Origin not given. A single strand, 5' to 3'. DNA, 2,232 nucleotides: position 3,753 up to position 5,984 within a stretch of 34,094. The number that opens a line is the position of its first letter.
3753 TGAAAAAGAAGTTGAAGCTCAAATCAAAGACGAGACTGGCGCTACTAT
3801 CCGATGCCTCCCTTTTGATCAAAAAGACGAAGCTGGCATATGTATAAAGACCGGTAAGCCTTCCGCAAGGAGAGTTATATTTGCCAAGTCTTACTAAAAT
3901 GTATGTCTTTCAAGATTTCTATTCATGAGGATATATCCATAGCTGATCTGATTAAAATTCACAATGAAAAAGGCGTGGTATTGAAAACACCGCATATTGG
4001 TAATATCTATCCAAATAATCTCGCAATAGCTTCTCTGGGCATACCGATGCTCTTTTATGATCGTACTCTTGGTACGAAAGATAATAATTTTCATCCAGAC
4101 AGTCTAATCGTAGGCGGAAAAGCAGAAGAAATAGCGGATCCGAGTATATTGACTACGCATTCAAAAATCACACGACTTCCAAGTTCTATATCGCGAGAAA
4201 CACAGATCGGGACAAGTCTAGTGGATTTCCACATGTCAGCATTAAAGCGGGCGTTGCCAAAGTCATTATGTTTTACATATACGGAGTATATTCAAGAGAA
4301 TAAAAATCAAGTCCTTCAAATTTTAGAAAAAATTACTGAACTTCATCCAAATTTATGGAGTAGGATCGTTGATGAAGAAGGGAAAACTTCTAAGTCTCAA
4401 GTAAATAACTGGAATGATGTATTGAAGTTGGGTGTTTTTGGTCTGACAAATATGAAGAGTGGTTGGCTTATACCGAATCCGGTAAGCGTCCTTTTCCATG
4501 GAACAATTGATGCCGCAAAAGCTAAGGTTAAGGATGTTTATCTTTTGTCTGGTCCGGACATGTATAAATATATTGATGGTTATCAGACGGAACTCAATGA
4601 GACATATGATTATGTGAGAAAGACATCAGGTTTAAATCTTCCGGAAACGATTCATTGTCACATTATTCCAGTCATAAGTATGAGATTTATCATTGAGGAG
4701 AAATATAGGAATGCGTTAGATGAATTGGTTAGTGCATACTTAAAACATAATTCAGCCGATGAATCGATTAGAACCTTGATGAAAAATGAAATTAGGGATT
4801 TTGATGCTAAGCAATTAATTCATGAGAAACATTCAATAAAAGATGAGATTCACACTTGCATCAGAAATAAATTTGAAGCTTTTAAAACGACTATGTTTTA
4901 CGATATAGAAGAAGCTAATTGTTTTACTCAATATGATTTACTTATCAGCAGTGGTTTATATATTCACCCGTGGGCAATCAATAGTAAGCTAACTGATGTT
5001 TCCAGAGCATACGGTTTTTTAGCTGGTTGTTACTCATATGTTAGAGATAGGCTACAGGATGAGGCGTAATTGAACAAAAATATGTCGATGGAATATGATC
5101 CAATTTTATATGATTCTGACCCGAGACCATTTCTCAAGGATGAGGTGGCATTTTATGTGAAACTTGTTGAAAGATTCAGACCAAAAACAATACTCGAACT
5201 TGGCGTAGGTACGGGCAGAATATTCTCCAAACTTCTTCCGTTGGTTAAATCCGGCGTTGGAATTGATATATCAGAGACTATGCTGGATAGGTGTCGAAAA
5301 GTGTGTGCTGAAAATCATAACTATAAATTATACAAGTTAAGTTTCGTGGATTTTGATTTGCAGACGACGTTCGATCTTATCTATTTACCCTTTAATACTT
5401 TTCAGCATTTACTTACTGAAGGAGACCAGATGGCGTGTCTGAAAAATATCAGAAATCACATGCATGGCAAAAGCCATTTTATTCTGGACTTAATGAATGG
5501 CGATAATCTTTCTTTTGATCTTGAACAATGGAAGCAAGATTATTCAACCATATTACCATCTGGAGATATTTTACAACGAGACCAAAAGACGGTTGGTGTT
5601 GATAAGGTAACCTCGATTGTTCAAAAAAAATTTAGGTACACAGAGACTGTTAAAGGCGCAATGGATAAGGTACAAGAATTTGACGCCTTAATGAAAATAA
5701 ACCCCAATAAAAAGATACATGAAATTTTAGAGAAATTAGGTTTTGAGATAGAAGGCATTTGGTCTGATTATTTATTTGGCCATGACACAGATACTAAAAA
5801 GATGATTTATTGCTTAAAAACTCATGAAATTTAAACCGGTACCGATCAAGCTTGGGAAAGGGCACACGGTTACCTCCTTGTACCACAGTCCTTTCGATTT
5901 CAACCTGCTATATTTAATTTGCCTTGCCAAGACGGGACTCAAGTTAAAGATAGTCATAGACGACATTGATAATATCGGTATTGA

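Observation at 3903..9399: proS-coupled five-gene operon: domain-1-less MurF-like ligase plus CphA-type ATP-grasp, methyltransferase and two orphans (split cyanophycin-synthetase-like machine?)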

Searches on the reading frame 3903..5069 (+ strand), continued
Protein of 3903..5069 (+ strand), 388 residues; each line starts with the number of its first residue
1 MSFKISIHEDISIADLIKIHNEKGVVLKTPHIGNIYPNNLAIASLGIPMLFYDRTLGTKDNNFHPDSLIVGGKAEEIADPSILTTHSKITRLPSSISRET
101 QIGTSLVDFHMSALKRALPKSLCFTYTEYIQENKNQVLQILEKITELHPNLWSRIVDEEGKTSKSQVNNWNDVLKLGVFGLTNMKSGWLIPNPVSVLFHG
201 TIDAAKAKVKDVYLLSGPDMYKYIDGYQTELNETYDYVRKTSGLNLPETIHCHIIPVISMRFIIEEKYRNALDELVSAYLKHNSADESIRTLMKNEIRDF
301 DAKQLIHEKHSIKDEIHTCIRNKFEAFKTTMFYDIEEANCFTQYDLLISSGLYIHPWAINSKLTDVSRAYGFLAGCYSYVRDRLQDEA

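Call 65: search_protein_families(library=ncbifam, proteins=[L009:12175-12972:+, L008:11188-11895:+, L007:12282-13112:+, L009:8604-9737:+, L009:11225-12178:+, L008:11898-12821:+], max_evalue=0.001)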
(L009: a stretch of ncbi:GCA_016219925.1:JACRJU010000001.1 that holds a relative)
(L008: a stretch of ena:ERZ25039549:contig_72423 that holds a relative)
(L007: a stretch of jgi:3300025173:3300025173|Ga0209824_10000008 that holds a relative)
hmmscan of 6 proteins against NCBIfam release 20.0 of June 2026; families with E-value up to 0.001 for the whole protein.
L009:12175-12972:+ (265 aa): 5 families
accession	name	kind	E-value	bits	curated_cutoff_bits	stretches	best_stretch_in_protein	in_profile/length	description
TIGR00067.1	glut_race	equivalog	1.8e-31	109.5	146.65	1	2-222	1-220/251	glutamate racemase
NF002035.0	PRK00865.1-3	equivalog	2.8e-27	95.9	328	1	2-194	6-199/267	glutamate racemase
NF002034.1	PRK00865.1-1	equivalog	8.6e-14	51.4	408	1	4-218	3-217/260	glutamate racemase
NF052483.1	racemase_CuyB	equivalog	1.7e-12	47.8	190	1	51-216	61-224/225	cysteate racemase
TIGR00035.1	asp_race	subfamily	1.3e-07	31.4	93.1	1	51-216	66-226/236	amino acid racemase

L008:11188-11895:+ (235 aa): 4 families
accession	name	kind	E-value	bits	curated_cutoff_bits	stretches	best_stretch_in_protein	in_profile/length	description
NF052483.1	racemase_CuyB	equivalog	5.8e-46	157.3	190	1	7-224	1-224/225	cysteate racemase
TIGR00035.1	asp_race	subfamily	1.8e-31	109.6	93.1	1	6-223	4-225/236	amino acid racemase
NF007569.0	PRK10200.1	equivalog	2.1e-08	34.2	417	1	6-204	3-207/230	aspartate/glutamate racemase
NF002035.0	PRK00865.1-3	equivalog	0.00014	21.5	328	1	69-232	58-224/267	glutamate racemase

L007:12282-13112:+ (276 aa): 5 families
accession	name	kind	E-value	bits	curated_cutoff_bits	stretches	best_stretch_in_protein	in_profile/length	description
TIGR00067.1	glut_race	equivalog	1.6e-39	135.8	146.65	1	3-222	2-220/251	glutamate racemase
NF002035.0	PRK00865.1-3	equivalog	3.6e-36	125.1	328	1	2-213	6-215/267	glutamate racemase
NF002034.1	PRK00865.1-1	equivalog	1.3e-18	67.1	408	1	4-199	3-200/260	glutamate racemase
NF052483.1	racemase_CuyB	equivalog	1.6e-13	51.2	190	1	54-216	64-224/225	cysteate racemase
TIGR00035.1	asp_race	subfamily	5.5e-06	26.1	93.1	1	88-186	99-203/236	amino acid racemase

L009:8604-9737:+ (377 aa): 0 families

L009:11225-12178:+ (317 aa): 0 families

L008:11898-12821:+ (307 aa): 27 families (the best 25 are shown)
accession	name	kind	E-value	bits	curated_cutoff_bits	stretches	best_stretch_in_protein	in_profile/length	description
TIGR01249.1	pro_imino_pep_1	equivalog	7.9e-74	248.6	259.75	1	10-295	6-297/307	prolyl aminopeptidase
TIGR01250.1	pro_imino_pep_2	subfamily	1.5e-22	80.5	167.65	1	17-282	11-264/288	proline iminopeptidase-family hydrolase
NF045948.1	ProImpepThrmp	equivalog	7.1e-20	71.6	500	1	13-130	7-125/291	proline iminopeptidase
NF045945.1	ProImpepLactob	equivalog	3.3e-17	62.9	400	1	20-135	14-133/293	proline iminopeptidase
TIGR02427.1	protocat_pcaD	equivalog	7.9e-14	51.6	255.85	1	59-138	40-115/251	3-oxoadipate enol-lactonase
NF045632.1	hydroxlase_HsaD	equivalog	1.1e-13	50.8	400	1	13-132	17-136/290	4,5:9,10-diseco-3-hydroxy-5,9,17-trioxoandrosta-1(10),2-diene-4-oate hydrolase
TIGR03611.1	RutD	equivalog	1.9e-13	50.4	238.5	1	31-130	11-110/258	pyrimidine utilization protein D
NF051488.1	bifunc_PcaDC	exception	1.6e-11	44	390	1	59-130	39-108/375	bifunctional 3-oxoadipate enol-lactonase/4-carboxymuconolactone decarboxylase PcaDC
NF050089.1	i_nPHAscl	equivalog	2.3e-10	40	300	1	58-130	44-114/288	intracellular short-chain-length polyhydroxyalkanoate depolymerase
NF051487.1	bifunc_PcaCD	exception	2.1e-09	37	430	1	57-131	198-269/413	bifunctional 4-carboxymuconolactone decarboxylase/3-oxoadipate enol-lactonase PcaCD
NF052610.1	macro_16_ester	equivalog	2.7e-09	36.8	420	1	61-286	54-262/281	alpha/beta fold macrolide esterase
NF011457.0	PRK14875.1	equivalog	5.2e-09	35.5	307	1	19-130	120-228/372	acetoin dehydrogenase dihydrolipoyllysine-residue acetyltransferase subunit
NF002938.0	PRK03592.1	equivalog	8.4e-09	35.2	241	1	17-130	18-126/298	haloalkane dehalogenase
TIGR03695.1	menH_SHCHC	equivalog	1.3e-08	34.6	208.55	1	32-132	2-103/252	2-succinyl-6-hydroxy-2,4-cyclohexadiene-1-carboxylate synthase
NF053683.1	esterase_mleBRB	exception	3.5e-08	33.4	585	1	61-131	54-125/280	BRB family alpha/beta fold macrolide esterase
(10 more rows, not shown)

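Call 76: search_protein_families(library=pfam, proteins=[L009:8604-9737:+], max_evalue=0.01)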
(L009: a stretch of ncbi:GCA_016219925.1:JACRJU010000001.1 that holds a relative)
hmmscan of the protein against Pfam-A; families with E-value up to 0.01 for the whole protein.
L009:8604-9737:+ (377 aa): 0 families

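Call 79: search_protein_families(library=padloc, proteins=[window:3903-5069:+], max_evalue=0.01)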
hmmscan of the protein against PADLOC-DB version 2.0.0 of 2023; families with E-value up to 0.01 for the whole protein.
window:3903-5069:+ (388 aa): 2 families
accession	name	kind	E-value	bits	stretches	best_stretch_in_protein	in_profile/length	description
PDLC01310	Cas8b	-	0.0019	15.5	0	237-314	256-331/416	CAS-I-B; effector_LS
PDLC01357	Cas8b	-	0.0019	15.5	0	237-314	256-331/416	CAS-I-B; effector_LS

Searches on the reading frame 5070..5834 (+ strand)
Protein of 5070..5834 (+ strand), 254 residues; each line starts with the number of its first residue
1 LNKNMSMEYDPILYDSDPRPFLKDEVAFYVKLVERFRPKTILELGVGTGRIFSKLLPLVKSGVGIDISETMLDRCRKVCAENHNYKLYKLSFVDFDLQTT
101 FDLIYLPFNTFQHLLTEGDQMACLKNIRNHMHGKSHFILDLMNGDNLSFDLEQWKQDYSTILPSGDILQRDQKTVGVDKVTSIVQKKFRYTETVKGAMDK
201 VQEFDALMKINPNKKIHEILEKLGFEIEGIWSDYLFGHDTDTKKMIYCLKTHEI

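Call 5: search_protein_families(library=pfam, proteins=[window:5070-5834:+], max_evalue=0.01)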
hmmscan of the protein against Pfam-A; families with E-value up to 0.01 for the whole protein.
window:5070-5834:+ (254 aa): 6 families
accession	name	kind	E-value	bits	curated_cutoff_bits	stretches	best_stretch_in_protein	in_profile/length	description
PF13649.12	Methyltransf_25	-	5.1e-13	50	27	1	41-131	1-93/97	Methyltransferase domain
PF08242.18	Methyltransf_12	-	1.9e-09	38.6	30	1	42-131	1-92/98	Methyltransferase domain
PF13847.12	Methyltransf_31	-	2.2e-09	37.6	27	1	39-179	5-136/145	Methyltransferase domain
PF08241.18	Methyltransf_11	-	4e-08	34.2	21.2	1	42-137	1-93/95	Methyltransferase domain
PF13489.12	Methyltransf_23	-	1.9e-06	28.1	27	1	21-159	8-133/164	Methyltransferase domain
PF05219.18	DREV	-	0.00042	20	26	1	36-139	93-186/265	DREV methyltransferase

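Call 6: search_protein_families(library=ncbifam, proteins=[window:5070-5834:+], max_evalue=0.01)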
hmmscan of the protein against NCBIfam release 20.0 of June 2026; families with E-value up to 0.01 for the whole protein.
window:5070-5834:+ (254 aa): 11 families
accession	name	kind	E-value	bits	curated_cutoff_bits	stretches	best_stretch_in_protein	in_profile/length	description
NF041820.1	daptide_MTase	equivalog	1.4e-15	57.4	175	1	25-227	25-224/243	daptide-type RiPP biosynthesis methyltransferase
NF045882.1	PLipidMtase_Leg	equivalog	1.6e-06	28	390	1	39-85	44-89/207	phospholipid N-methyltransferase PmtA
NF043040.1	corrin_prot_MT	hypoth_equivalog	1.9e-06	27.5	180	1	30-129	32-137/216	corrinoid protein-associated methyltransferase CpaM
NF051855.1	GlySarMtaseBact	equivalog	4.4e-05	23.2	350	1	23-148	39-167/259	glycine/sarcosine N-methyltransferase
TIGR00755.1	ksgA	equivalog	4.8e-05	22.8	171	1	29-102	21-94/256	16S rRNA (adenine(1518)-N(6)/adenine(1519)-N(6))-dimethyltransferase RsmA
TIGR02072.1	BioC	equivalog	7.8e-05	22.6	184.95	1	35-105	32-102/244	malonyl-ACP O-methyltransferase BioC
TIGR01934.1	MenG_MenH_UbiE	subfamily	0.00064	19.1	158.35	1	29-84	31-87/223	ubiquinone/menaquinone biosynthesis methyltransferase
NF001244.0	PRK00216.1-5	equivalog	0.0011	18.3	216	1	30-97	41-109/236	bifunctional demethylmenaquinone methyltransferase/2-methoxy-6-polyprenyl-1,4-benzoquinol methylase UbiE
NF040539.1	AST_met_ArsM_2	exception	0.0031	17.4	240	1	32-99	51-121/262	putative arsinothricin biosynthesis methyltransferase ArsM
TIGR02021.1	BchM-ChlM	equivalog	0.0083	15.6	158.9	0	37-102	54-120/218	magnesium protoporphyrin IX methyltransferase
NF000499.2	Erm23S_rRNA_broad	equivalog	0.0086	15.5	212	0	30-97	16-83/244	23S ribosomal RNA methyltransferase Erm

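Call 74: search_solved_structures(query=window:5070-5834:+, max_evalue=0.01)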
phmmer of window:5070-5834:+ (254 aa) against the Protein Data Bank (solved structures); distinct sequences matched with E-value up to 0.01: 10.
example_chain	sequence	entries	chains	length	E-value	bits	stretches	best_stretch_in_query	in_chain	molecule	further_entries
9sot_A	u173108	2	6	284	1.6e-15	60.8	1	10-147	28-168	Class I SAM-dependent methyltransferase | Methyltransferase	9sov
4hgy_A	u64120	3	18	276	7.4e-11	45.5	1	9-143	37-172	CcbJ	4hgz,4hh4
2h1r_A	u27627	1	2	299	5.2e-05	26.3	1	24-88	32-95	Dimethyladenosine transferase, putative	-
9ri2_A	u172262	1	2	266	6.4e-05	26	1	38-234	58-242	Methyltransferase, putative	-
7wzg_A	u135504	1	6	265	0.00011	25.3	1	38-140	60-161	Cypemycin N-terminal methyltransferase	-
1y8c_A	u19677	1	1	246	0.00025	24.1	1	41-147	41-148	S-adenosylmethionine-dependent methyltransferase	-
3hnr_A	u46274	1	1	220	0.00053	23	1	24-129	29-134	probable methyltransferase BT9727_4108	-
7wzf_A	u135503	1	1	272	0.00085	22.3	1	41-128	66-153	YunM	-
8rdl_A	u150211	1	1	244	0.0011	22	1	15-136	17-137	ToxA protein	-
3d2l_A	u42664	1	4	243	0.0016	21.5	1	25-247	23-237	SAM-dependent methyltransferase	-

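Call 79: search_protein_families(library=padloc, proteins=[window:5070-5834:+], max_evalue=0.01)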
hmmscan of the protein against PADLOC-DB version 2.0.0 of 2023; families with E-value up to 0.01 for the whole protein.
window:5070-5834:+ (254 aa): 1 family
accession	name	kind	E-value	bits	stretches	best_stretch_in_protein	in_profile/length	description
PDLC04134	mad2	-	4e-12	43.7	1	26-131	280-386/492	mads_2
